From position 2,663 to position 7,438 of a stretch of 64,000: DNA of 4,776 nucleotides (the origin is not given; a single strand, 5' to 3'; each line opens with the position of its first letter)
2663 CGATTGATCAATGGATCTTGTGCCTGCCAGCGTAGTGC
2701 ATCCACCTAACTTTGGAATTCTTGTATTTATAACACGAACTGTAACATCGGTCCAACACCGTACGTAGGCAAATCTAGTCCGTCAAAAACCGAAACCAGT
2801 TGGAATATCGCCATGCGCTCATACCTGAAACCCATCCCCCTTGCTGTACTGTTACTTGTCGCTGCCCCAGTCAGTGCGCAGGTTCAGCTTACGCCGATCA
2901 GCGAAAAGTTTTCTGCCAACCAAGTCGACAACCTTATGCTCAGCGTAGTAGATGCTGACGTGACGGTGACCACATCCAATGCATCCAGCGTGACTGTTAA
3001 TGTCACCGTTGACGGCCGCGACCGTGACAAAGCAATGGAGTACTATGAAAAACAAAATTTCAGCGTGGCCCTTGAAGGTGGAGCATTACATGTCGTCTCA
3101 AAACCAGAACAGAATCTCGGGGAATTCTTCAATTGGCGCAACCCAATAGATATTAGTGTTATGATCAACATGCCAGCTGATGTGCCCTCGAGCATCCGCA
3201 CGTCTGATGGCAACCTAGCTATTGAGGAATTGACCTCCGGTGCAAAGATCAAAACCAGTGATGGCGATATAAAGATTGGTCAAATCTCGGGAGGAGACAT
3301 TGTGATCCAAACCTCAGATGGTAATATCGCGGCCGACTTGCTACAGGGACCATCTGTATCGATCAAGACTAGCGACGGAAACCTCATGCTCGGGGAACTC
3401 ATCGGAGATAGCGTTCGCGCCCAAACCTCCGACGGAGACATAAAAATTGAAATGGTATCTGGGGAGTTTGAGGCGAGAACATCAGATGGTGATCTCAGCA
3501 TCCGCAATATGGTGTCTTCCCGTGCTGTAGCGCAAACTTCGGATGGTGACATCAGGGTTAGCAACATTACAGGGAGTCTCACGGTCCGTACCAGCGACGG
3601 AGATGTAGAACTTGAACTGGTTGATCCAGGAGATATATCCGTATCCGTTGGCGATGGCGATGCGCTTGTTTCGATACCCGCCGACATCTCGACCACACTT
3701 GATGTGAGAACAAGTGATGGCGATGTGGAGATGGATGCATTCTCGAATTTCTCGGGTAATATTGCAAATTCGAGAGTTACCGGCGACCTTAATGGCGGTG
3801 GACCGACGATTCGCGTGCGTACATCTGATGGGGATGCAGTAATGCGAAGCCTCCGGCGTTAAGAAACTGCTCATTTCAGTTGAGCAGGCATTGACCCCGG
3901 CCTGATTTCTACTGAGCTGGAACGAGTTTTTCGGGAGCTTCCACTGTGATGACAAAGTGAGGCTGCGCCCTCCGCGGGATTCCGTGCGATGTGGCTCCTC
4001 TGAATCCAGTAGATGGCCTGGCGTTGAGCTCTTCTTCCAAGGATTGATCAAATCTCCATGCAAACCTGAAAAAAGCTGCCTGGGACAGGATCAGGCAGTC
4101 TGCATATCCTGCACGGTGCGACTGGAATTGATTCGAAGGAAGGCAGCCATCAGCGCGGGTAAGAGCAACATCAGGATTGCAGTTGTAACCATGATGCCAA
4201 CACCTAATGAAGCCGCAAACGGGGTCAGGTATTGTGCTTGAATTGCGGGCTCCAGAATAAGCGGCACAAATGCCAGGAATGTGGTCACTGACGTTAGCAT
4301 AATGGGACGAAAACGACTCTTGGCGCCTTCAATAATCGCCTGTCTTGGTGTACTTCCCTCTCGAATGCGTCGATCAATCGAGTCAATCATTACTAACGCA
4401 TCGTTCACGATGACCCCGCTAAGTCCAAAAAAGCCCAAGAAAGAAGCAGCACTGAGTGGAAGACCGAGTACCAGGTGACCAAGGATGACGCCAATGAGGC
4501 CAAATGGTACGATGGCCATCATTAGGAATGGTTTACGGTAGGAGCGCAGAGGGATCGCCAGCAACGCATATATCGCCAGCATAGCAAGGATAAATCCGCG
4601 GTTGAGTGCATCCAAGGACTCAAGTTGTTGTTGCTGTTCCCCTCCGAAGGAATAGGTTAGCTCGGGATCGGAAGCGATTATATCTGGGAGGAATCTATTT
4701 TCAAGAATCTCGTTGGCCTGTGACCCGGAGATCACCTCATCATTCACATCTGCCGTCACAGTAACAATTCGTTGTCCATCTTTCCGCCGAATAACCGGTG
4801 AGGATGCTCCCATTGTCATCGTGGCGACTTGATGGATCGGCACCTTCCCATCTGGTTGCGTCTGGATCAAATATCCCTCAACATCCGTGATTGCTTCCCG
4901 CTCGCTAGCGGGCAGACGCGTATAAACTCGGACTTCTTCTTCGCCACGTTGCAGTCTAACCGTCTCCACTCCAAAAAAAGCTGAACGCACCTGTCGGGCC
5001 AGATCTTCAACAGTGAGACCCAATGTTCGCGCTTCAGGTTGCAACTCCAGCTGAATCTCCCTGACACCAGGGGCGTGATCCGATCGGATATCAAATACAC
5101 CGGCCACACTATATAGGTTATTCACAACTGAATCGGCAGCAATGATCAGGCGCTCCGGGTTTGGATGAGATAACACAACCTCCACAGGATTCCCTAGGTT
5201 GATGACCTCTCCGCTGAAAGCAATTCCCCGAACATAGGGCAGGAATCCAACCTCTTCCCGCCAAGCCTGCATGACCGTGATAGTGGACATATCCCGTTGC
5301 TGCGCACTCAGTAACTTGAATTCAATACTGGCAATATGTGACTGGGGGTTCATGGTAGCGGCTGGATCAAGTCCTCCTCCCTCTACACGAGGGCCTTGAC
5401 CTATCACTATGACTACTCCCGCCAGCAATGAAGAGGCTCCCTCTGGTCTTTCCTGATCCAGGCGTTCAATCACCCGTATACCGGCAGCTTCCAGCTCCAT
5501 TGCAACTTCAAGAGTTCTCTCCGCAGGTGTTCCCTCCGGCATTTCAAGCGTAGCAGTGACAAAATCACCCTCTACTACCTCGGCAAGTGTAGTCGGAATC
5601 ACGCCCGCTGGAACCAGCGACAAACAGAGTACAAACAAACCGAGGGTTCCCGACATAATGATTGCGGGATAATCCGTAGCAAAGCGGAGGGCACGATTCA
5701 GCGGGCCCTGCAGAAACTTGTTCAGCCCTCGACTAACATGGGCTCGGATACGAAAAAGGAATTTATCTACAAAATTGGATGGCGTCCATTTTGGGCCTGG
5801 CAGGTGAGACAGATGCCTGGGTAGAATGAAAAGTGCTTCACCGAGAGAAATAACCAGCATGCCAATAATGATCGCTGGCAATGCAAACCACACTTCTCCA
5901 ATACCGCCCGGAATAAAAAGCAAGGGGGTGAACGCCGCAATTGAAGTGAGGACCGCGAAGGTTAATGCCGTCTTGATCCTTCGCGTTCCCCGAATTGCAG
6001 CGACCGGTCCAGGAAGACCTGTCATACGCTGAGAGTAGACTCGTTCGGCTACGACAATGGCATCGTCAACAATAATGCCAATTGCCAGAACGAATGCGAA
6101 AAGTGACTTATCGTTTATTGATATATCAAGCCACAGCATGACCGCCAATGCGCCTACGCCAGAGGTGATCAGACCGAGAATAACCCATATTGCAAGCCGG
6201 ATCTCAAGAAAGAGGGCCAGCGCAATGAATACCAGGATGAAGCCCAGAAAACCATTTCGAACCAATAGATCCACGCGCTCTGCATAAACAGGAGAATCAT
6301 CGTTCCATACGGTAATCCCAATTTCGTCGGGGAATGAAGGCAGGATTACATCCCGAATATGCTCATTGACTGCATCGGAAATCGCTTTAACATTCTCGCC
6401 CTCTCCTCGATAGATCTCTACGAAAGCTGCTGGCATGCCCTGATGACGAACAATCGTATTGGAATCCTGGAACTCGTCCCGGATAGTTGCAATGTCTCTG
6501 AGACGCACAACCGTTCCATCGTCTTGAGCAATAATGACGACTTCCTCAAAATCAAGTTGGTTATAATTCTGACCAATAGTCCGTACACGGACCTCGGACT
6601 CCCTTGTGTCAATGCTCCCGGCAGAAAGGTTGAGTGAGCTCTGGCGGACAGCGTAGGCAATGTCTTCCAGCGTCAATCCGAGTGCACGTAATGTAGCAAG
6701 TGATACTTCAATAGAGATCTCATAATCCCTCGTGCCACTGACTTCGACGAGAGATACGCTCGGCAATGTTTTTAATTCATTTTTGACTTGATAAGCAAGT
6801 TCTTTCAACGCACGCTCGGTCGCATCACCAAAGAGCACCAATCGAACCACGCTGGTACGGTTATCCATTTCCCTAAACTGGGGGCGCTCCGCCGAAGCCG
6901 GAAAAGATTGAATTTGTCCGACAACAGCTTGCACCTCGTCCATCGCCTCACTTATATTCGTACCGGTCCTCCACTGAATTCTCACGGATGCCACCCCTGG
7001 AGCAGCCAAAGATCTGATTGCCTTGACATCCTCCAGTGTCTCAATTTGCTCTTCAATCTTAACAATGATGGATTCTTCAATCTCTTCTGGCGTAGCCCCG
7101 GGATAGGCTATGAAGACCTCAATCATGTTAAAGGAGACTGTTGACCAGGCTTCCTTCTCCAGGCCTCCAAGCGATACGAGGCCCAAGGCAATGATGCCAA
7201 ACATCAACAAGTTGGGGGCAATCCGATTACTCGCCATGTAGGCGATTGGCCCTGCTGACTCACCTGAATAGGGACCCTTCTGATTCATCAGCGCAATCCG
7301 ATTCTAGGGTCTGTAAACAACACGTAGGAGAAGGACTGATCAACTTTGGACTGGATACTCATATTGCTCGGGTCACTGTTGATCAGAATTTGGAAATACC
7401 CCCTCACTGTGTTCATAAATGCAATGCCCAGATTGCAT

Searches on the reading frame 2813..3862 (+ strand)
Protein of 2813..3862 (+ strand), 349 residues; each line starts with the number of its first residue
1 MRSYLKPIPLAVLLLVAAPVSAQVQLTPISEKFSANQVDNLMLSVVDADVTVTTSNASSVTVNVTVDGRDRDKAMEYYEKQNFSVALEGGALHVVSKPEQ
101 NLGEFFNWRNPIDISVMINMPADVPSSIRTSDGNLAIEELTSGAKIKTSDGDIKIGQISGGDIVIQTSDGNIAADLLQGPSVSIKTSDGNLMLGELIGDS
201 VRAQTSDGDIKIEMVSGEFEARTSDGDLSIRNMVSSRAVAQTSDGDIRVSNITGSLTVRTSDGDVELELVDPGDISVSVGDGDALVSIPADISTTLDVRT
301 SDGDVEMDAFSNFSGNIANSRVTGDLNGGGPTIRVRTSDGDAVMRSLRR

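Call 78: search_protein_families(library=pfam, proteins=[window:2813-3862:+], max_evalue=0.0001)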
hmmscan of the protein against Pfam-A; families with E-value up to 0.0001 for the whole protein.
window:2813-3862:+ (349 aa): 1 family
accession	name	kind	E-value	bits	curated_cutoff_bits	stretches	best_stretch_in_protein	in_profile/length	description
PF13349.12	DUF4097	-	1.3e-32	113.5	22.9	2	181-341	79-243/247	Toastrack DUF4097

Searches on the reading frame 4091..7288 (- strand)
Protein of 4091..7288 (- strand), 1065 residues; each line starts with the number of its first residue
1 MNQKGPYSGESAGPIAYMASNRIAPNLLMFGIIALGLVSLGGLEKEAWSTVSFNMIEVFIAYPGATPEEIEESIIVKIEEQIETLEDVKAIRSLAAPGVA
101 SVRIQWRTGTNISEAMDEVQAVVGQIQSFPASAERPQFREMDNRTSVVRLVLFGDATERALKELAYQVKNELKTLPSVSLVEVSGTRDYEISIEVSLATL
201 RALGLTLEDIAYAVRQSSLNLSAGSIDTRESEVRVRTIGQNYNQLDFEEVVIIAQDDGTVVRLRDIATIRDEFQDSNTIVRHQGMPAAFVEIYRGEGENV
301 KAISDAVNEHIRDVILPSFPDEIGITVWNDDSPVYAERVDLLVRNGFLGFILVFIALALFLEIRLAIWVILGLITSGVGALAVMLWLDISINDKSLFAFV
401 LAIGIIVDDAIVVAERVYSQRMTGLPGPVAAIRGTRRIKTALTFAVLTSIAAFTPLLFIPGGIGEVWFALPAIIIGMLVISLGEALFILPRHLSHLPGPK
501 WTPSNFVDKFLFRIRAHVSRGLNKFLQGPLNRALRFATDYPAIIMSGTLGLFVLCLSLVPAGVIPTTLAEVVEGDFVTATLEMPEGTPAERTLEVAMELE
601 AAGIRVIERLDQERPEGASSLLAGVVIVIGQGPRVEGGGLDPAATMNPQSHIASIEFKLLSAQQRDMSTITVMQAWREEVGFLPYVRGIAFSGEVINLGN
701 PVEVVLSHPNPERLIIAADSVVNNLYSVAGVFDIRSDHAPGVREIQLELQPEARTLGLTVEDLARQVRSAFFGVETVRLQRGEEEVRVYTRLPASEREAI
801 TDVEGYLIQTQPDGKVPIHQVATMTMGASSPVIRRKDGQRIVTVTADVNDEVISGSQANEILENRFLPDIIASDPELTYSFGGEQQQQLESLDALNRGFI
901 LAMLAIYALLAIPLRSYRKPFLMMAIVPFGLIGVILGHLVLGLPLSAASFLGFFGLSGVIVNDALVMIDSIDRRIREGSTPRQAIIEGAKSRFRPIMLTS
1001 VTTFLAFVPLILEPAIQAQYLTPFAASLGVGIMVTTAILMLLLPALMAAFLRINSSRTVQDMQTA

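Call 78: search_protein_families(library=pfam, proteins=[window:4091-7288:-], max_evalue=0.0001)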
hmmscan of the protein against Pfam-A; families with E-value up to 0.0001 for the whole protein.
window:4091-7288:- (1065 aa): 2 families
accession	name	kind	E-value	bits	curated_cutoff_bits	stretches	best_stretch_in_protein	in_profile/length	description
PF00873.25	ACR_tran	-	8e-144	481.1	28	1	20-1048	7-1018/1021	AcrB/AcrD/AcrF family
PF02355.23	SecD_SecF_C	-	3.1e-08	33.7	20.5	0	349-477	40-168/189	Protein export membrane protein SecD/SecF, C-terminal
